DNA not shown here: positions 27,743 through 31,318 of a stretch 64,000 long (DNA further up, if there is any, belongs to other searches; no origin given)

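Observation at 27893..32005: Cytoplasmic fused ferredoxin-molybdopterin oxidoreductase with rhodanese and ArsR neighbours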

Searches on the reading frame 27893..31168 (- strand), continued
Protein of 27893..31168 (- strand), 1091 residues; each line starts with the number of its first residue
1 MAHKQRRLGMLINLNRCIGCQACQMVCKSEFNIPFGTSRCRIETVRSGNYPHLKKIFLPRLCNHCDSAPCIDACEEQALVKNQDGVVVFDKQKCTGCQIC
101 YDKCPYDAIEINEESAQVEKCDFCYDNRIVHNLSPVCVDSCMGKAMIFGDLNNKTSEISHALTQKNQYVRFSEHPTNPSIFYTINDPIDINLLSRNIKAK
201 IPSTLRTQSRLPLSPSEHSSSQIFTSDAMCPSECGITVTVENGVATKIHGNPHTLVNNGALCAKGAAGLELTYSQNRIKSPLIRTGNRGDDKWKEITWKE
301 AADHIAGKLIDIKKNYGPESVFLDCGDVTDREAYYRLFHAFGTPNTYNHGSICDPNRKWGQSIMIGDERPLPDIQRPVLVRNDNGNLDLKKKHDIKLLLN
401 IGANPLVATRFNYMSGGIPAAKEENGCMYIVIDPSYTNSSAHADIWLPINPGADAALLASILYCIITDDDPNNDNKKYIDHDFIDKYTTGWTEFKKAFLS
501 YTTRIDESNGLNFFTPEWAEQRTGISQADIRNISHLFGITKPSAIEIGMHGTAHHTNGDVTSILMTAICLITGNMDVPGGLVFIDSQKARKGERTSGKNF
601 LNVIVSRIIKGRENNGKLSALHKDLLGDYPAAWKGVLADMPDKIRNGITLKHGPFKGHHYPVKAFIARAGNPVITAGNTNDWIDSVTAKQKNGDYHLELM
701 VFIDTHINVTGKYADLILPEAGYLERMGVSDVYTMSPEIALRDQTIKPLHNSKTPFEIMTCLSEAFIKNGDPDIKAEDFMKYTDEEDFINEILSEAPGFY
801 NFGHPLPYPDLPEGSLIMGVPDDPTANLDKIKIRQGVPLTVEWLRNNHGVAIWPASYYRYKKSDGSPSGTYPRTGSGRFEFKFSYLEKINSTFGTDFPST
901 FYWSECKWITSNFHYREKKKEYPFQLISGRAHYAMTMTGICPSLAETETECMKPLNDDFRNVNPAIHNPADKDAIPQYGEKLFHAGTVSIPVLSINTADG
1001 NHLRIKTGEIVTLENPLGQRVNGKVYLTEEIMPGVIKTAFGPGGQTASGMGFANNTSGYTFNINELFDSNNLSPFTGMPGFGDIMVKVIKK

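Call 21: search_protein_families(library=ncbifam, proteins=[L002:7263-7994:+, L002:8001-8900:+, L002:3520-4266:-, L002:2905-3270:+, L002:6620-6970:-, L002:12161-12421:+, L002:4403-4594:+], max_evalue=0.01)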
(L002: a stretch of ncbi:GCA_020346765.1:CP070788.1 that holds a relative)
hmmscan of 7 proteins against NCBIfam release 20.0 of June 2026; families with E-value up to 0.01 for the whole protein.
L002:7263-7994:+ (243 aa): 12 families
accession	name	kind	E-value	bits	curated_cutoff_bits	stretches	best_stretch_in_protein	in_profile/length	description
NF007028.0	PRK09494.1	equivalog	9.7e-29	100.8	303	1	19-233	12-218/219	glutamine ABC transporter permease GlnP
NF011687.0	PRK15107.1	equivalog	5.8e-25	88.5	318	1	6-230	2-222/224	glutamate/aspartate ABC transporter permease GltK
TIGR03003.1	ectoine_ehuD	equivalog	1e-23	84.4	205.2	1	8-231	1-212/212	ectoine/hydroxyectoine ABC transporter permease subunit EhuD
NF011680.0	PRK15100.1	equivalog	1.1e-22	81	300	1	21-231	14-214/222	cystine ABC transporter permease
TIGR03004.1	ectoine_ehuC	equivalog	1.2e-20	74.3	196.95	1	20-232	5-207/214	ectoine/hydroxyectoine ABC transporter permease subunit EhuC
NF011651.0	PRK15069.1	subfamily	9.8e-18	64.4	306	1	10-230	10-227/237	histidine ABC transporter permease HisM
NF008337.0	PRK11123.1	equivalog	4.1e-16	59.2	277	1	22-230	7-229/238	arginine ABC transporter permease ArtQ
NF011714.0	PRK15135.1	subfamily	1.9e-15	57.3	319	1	17-231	4-219/228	histidine ABC transporter permease HisQ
NF008336.0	PRK11122.1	equivalog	7.2e-14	52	248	1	18-230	4-214/222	arginine ABC transporter permease ArtM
TIGR01726.1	HEQRo_perm_3TM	subfamily_domain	9.8e-14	51.7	42.2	1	21-125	4-98/99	ABC transporter permease subunit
TIGR01097.1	PhnE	equivalog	0.0015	18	216.7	0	108-176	130-198/252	phosphonate ABC transporter, permease protein PhnE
NF008049.0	PRK10782.1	subfamily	0.0061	16.3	212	1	16-194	3-178/217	methionine ABC transporter permease MetI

L002:8001-8900:+ (300 aa): 24 families
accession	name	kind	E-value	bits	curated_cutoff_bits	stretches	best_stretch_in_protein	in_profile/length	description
TIGR03003.1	ectoine_ehuD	equivalog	4.2e-32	111.8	205.2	1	26-187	17-177/212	ectoine/hydroxyectoine ABC transporter permease subunit EhuD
NF007028.0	PRK09494.1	equivalog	3.5e-31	108.7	303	1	25-225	18-218/219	glutamine ABC transporter permease GlnP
NF011680.0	PRK15100.1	equivalog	1.8e-30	106.5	300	1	28-224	21-215/222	cystine ABC transporter permease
TIGR03004.1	ectoine_ehuC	equivalog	1.8e-30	106.4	196.95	1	29-223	14-206/214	ectoine/hydroxyectoine ABC transporter permease subunit EhuC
NF011687.0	PRK15107.1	equivalog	8.9e-29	101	318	1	25-215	19-215/224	glutamate/aspartate ABC transporter permease GltK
TIGR01726.1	HEQRo_perm_3TM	subfamily_domain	1.4e-19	70.5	42.2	1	25-117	8-99/99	ABC transporter permease subunit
NF008337.0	PRK11123.1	equivalog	4e-18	65.8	277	1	91-224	99-231/238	arginine ABC transporter permease ArtQ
NF008336.0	PRK11122.1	equivalog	6.1e-16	58.8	248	1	25-222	11-214/222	arginine ABC transporter permease ArtM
NF011651.0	PRK15069.1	subfamily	1.6e-14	53.8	306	1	25-181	22-187/237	histidine ABC transporter permease HisM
NF011714.0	PRK15135.1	subfamily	2.8e-08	33.9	319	1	25-186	12-183/228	histidine ABC transporter permease HisQ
NF011569.0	PRK14993.1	equivalog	8.4e-08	31.9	416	1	262-299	40-77/244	tetrathionate reductase subunit TtrB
NF041782.1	mnquin_red_QrcC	equivalog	4.7e-07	29.7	400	1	266-293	1-28/239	menaquinone reductase iron-sulfur cluster-binding subunit QrcC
NF008049.0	PRK10782.1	subfamily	1.5e-06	28.1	212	1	27-189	18-182/217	methionine ABC transporter permease MetI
TIGR01660.1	narH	equivalog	3.2e-05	22.5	524.05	1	267-287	8-28/492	nitrate reductase subunit beta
TIGR01582.1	FDH-beta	equivalog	6.6e-05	22.1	334.7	1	258-291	14-47/283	formate dehydrogenase subunit beta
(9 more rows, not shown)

L002:3520-4266:- (248 aa): 1 family
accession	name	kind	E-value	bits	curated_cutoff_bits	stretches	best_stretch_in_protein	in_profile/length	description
NF007909.0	PRK10621.1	equivalog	1.1e-21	77.4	383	1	8-246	14-250/266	hypothetical protein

L002:2905-3270:+ (121 aa): 17 families
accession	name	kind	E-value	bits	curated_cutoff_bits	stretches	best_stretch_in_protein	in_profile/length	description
NF033788.1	HTH_metalloreg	subfamily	4.5e-22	77.6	55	1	26-93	3-71/77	metalloregulator ArsR/SmtB family transcription factor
NF033789.1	repress_SdpR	subfamily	6.5e-11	42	100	1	28-91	2-65/79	autorepressor SdpR family transcription factor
NF040642.1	sulf_sens_BigR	equivalog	8.4e-10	38.6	155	1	25-93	11-79/95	sulfite-sensing transcriptional repressor BigR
NF045707.1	Dbac_1936_reg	equivalog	1.9e-09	37.4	115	1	24-93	7-76/99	ArsR/SmtB-type metalloregulator TsoR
NF041413.1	ArsR_Rv2640c_fam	equivalog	1.8e-08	34.8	155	1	19-110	27-118/118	Rv2640c family ArsR-like transcriptional regulator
NF007528.0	PRK10141.1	subfamily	9.4e-08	31.9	97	1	25-94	7-77/117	metalloregulator ArsR/SmtB family transcription factor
NF047906.1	CdPbTransRegCmtR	equivalog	1e-07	31.8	150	1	28-94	15-81/104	Cd(II)/Pb(II)-sensing metalloregulatory transcriptional regulator CmtR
TIGR01884.1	cas_HTH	subfamily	1.1e-05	24.9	60.2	1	24-90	132-198/202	CRISPR-associated CARF protein Csa3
NF053602.1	Phr_regulator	exception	2.6e-05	23.9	320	1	26-86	4-64/191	heat shock transcription regulator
TIGR02702.1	SufR_cyano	equivalog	0.0002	21.1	178.8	1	38-100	5-74/208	iron-sulfur cluster biosynthesis transcriptional regulator SufR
NF047699.2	sulf_reg_SurR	exception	0.00054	19.7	250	0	26-62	155-192/221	sulfur metabolism transcriptional regulator SurR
NF053606.1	Sta1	subfamily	0.0018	18.3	80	1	34-83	20-70/100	Sta1 family transcriptional regulator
NF052532.1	TransRegPagRBaca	equivalog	0.0027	17.8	170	1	25-93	18-85/99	transcriptional repressor PagR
NF040939.2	trans_reg_lrs14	equivalog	0.0042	17.1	90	1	35-83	22-72/103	Lrs14 family HTH-type transcriptional regulator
NF053755.1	MsvR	equivalog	0.0046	16.7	220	1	28-89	7-71/236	transcriptional factor MsvR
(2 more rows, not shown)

L002:6620-6970:- (116 aa): 7 families
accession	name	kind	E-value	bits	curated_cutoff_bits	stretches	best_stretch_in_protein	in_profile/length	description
NF041203.1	rhodanese_LYCAU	equivalog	5.3e-08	32.6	115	1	17-115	25-125/126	rhodanese-related (seleno)protein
NF045694.1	seleno_TsoB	exception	2.9e-05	22.3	805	1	15-114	47-157/572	rhodanese/DsbD fusion-like selenoprotein TsoB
NF045521.1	rhoda_near_glyco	subfamily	0.0001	22.1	145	1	27-115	30-117/144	rhodanese homology domain-containing protein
NF008557.0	PRK11493.1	equivalog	0.00023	20.4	250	1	67-114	232-278/281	3-mercaptopyruvate sulfurtransferase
NF006444.0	PRK08762.1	equivalog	0.0003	19.5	449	1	26-114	27-115/387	molybdopterin-synthase adenylyltransferase MoeB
NF005902.0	PRK07878.1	equivalog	0.00041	19.4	647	1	13-108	288-383/392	adenylyltransferase/sulfurtransferase MoeZ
NF005646.0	PRK07411.1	equivalog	0.00065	18.9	633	1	13-108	283-381/390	molybdopterin-synthase adenylyltransferase MoeB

L002:12161-12421:+ (86 aa): 0 families

L002:4403-4594:+ (63 aa): 0 families

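Call 22: search_protein_families(library=pfam, proteins=[L002:7263-7994:+, L002:8001-8900:+, L002:12161-12421:+, L002:4403-4594:+], max_evalue=0.1)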
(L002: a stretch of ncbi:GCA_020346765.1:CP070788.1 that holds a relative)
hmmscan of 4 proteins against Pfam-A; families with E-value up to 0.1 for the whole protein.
L002:7263-7994:+ (243 aa): 2 families
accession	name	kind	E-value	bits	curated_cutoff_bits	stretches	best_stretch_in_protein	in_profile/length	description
PF00528.27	BPD_transp_1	-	4.8e-15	56.2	26.4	1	47-232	8-183/184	Binding-protein-dependent transport system inner membrane component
PF01769.21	MgtE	-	0.039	14.6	27.6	1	174-238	45-105/125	Divalent cation transporter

L002:8001-8900:+ (300 aa): 9 families
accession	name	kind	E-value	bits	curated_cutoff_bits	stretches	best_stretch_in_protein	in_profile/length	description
PF00528.27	BPD_transp_1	-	3e-14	53.6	26.4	1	64-223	22-182/184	Binding-protein-dependent transport system inner membrane component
PF12797.12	Fer4_2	-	2.1e-05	24.6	24.5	1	267-287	2-22/22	4Fe-4S binding domain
PF12838.12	Fer4_7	-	0.0021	18.9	27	1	258-287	22-50/52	4Fe-4S dicluster domain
PF00037.32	Fer4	-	0.0044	17.2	21.1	1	269-285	2-18/24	4Fe-4S binding domain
PF13237.11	Fer4_10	-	0.016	15.6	25.5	1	268-285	2-19/53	4Fe-4S dicluster domain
PF13183.11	Fer4_8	-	0.03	15.3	27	1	268-287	47-66/68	4Fe-4S dicluster domain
PF12837.12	Fer4_6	-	0.031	14.7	25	1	268-287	2-21/24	4Fe-4S binding domain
PF13187.11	Fer4_9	-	0.033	14.6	27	1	274-291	1-18/52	4Fe-4S dicluster domain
PF12800.12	Fer4_4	-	0.071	14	24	0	273-286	2-15/17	4Fe-4S binding domain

L002:12161-12421:+ (86 aa): 0 families

L002:4403-4594:+ (63 aa): 1 family
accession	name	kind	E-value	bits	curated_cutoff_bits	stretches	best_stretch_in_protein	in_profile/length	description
PF13887.11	MYRF_ICA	-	0.0018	17.9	24.1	1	20-38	18-35/36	Myelin regulatory factor ICA domain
